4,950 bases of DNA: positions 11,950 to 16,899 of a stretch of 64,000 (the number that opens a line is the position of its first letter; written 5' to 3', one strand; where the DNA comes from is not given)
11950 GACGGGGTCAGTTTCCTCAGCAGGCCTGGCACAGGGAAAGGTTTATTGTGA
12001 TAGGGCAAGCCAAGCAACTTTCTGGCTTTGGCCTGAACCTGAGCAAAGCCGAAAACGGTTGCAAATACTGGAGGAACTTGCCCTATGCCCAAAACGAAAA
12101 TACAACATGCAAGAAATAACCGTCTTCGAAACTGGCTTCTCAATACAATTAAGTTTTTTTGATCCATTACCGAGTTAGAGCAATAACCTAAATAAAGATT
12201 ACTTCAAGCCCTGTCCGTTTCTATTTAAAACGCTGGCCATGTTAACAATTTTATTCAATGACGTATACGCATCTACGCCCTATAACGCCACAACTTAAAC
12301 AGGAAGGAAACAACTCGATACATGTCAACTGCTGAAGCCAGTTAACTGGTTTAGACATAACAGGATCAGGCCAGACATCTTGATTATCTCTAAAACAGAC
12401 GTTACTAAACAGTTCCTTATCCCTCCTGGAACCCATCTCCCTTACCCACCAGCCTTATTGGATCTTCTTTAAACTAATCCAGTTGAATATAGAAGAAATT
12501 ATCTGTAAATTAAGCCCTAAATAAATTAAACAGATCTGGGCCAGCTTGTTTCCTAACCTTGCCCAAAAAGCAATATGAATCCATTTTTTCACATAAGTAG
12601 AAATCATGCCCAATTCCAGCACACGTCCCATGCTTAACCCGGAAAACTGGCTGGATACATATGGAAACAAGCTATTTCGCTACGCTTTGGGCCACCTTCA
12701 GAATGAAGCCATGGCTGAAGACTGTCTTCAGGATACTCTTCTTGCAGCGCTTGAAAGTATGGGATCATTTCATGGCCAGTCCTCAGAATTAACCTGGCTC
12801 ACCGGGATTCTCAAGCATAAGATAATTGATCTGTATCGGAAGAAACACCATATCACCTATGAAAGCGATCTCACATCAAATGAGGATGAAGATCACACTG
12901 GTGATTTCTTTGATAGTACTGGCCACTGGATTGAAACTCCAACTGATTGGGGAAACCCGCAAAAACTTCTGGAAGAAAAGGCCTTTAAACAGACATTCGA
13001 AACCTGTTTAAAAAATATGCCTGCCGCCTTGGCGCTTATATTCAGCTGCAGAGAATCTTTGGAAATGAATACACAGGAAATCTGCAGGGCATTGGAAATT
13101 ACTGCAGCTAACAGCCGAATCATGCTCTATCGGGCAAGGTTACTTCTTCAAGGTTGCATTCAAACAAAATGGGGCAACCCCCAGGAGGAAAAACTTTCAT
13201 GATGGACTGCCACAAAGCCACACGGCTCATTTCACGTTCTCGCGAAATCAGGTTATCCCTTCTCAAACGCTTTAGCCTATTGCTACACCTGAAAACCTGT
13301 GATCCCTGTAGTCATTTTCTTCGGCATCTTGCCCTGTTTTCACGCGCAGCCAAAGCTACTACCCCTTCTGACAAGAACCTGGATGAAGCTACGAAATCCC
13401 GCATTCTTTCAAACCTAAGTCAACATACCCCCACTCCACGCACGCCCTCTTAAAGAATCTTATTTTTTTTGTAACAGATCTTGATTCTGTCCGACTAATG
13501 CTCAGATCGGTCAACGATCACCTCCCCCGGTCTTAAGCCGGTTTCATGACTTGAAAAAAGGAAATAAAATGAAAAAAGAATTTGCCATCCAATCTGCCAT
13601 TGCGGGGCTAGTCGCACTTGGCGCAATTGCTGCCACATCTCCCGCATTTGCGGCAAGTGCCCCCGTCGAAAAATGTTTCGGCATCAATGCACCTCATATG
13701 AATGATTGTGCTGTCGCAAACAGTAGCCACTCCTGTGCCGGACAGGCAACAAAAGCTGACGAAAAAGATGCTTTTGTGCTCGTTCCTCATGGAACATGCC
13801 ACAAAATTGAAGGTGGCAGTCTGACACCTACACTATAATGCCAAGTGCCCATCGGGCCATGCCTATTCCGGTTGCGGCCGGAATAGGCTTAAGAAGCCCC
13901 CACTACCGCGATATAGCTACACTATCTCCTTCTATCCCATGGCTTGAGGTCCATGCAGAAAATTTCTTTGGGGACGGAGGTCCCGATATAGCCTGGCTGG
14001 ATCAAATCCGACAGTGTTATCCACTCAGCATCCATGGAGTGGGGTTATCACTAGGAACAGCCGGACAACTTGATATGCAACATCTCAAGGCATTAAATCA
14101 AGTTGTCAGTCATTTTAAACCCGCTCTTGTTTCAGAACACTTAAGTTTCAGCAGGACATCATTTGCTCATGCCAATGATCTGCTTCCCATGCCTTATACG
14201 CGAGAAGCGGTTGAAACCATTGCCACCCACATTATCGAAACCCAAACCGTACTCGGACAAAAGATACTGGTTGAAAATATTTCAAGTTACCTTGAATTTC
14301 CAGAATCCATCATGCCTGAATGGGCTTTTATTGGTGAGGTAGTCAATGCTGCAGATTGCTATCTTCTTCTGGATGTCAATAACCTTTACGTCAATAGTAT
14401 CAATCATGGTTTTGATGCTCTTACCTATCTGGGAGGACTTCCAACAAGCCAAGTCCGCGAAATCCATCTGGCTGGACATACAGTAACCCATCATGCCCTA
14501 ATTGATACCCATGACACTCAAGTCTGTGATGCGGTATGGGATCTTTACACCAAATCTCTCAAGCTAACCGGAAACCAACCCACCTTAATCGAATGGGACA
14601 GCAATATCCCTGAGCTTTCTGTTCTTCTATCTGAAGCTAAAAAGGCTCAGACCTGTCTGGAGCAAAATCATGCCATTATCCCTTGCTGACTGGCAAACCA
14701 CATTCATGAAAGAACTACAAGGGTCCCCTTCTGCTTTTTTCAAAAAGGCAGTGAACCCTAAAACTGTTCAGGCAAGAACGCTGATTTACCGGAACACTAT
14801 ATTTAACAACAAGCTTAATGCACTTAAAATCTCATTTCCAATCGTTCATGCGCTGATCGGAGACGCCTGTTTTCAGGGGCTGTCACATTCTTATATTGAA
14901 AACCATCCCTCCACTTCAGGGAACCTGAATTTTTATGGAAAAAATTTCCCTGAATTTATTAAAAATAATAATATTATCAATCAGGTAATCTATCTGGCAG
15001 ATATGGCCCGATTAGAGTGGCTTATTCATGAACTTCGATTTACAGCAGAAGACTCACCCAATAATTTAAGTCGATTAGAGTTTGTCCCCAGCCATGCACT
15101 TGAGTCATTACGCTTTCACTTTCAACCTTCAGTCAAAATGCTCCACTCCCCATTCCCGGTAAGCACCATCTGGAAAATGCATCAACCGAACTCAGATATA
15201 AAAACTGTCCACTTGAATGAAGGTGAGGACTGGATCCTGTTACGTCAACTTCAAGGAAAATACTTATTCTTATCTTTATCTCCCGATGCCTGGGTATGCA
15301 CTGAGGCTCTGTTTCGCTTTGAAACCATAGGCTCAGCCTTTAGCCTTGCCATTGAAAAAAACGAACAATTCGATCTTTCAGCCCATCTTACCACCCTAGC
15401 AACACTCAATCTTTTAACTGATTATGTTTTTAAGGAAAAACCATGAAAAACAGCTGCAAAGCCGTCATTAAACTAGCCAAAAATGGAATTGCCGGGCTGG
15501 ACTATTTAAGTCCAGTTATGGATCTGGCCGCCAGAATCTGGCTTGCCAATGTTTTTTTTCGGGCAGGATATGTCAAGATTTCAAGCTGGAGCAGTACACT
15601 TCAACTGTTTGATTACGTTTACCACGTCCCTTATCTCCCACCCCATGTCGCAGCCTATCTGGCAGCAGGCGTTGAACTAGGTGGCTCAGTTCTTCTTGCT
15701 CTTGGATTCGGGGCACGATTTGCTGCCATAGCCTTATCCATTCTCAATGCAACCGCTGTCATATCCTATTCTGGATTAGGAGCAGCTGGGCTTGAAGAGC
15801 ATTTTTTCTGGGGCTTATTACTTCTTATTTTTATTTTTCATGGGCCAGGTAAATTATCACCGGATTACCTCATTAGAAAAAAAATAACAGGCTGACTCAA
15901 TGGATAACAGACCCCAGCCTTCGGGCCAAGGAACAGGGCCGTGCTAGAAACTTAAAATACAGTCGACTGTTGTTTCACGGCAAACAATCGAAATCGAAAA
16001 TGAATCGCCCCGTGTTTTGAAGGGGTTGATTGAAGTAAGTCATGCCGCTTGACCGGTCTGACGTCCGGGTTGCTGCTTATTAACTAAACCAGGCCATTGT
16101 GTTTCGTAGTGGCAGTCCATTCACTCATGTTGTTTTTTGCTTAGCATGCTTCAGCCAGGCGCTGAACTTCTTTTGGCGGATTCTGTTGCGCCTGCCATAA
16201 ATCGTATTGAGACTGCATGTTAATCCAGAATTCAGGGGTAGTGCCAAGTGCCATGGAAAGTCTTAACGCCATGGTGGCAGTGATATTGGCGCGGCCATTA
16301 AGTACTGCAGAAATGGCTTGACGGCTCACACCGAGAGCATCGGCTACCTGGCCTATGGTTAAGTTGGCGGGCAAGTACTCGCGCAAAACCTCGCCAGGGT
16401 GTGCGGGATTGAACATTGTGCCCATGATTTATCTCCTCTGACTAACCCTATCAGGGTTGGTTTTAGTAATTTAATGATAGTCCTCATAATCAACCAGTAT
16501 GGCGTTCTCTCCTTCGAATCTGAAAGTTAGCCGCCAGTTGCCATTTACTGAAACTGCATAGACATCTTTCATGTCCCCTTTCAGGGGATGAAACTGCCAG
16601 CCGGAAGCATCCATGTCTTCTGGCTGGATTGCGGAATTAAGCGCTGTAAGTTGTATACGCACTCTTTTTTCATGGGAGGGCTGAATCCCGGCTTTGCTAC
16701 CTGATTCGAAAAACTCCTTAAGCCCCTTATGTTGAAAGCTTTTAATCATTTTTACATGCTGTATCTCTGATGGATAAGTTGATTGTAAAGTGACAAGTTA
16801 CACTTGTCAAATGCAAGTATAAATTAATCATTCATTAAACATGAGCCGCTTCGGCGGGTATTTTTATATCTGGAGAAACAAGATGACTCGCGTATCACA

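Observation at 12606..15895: ECF-sigma / ZAS anti-sigma controlled MNIO RiPP cluster (bufferin / gig-type metallophore system)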

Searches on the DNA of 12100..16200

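Call 49: search_rna_families(source=window, start=12100, end=16200, threshold=evalue, max_evalue=1)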
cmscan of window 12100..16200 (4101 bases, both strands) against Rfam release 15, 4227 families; matches with E-value up to 1: 1.
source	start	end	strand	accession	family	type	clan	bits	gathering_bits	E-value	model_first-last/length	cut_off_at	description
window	12771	12838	+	RF02059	STnc50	Gene; sRNA;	-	23.7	55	0.95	1-84/84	no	Salmonella enterica sRNA STnc40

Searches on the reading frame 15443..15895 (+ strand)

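Call 4: search_protein_families(library=pfam, proteins=[window:15443-15895:+], max_evalue=0.01)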
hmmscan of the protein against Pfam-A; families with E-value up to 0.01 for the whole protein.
window:15443-15895:+ (150 aa): 2 families
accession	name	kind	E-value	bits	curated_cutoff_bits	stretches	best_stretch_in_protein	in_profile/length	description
PF07681.17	DoxX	-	1.2e-17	64.7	23.6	1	27-107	2-81/85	DoxX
PF04173.18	DoxD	-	0.00015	22.2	22.7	1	77-148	74-148/167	TQO small subunit DoxD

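Call 5: search_protein_families(library=ncbifam, proteins=[window:15443-15895:+], max_evalue=0.01)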
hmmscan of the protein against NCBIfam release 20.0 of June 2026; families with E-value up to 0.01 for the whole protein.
window:15443-15895:+ (150 aa): 1 family
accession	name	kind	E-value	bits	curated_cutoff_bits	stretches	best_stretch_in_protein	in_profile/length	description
NF050144.1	matur_HvfX_fam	equivalog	6.6e-15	55.7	80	1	26-107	3-85/165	HvfX family Cu-binding RiPP maturation protein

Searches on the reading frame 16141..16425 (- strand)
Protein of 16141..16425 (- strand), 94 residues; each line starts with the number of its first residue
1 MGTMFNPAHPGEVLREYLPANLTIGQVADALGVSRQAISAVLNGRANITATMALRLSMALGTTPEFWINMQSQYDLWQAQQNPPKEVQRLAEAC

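Call 41: search_protein_families(library=pfam, proteins=[window:16141-16425:-], max_evalue=0.001)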
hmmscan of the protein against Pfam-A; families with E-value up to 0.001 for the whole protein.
window:16141-16425:- (94 aa): 2 families
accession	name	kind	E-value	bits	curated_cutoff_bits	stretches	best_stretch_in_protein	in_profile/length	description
PF01381.28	HTH_3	-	2.3e-12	47.2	23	1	15-67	5-55/55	Helix-turn-helix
PF13560.12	HTH_31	-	1.8e-08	35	27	1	20-65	13-59/64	Helix-turn-helix domain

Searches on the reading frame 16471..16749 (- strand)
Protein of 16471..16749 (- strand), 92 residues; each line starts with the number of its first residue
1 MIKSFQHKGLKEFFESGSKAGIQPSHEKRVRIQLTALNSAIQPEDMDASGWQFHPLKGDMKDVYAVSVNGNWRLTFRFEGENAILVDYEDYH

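Call 41: search_protein_families(library=pfam, proteins=[window:16471-16749:-], max_evalue=0.001)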
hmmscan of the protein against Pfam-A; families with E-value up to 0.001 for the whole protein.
window:16471-16749:- (92 aa): 1 family
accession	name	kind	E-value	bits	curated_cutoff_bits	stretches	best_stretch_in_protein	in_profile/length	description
PF05015.19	HigB-like_toxin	-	1.3e-19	70.9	27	1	3-92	1-91/91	RelE-like toxin of type II toxin-antitoxin system HigB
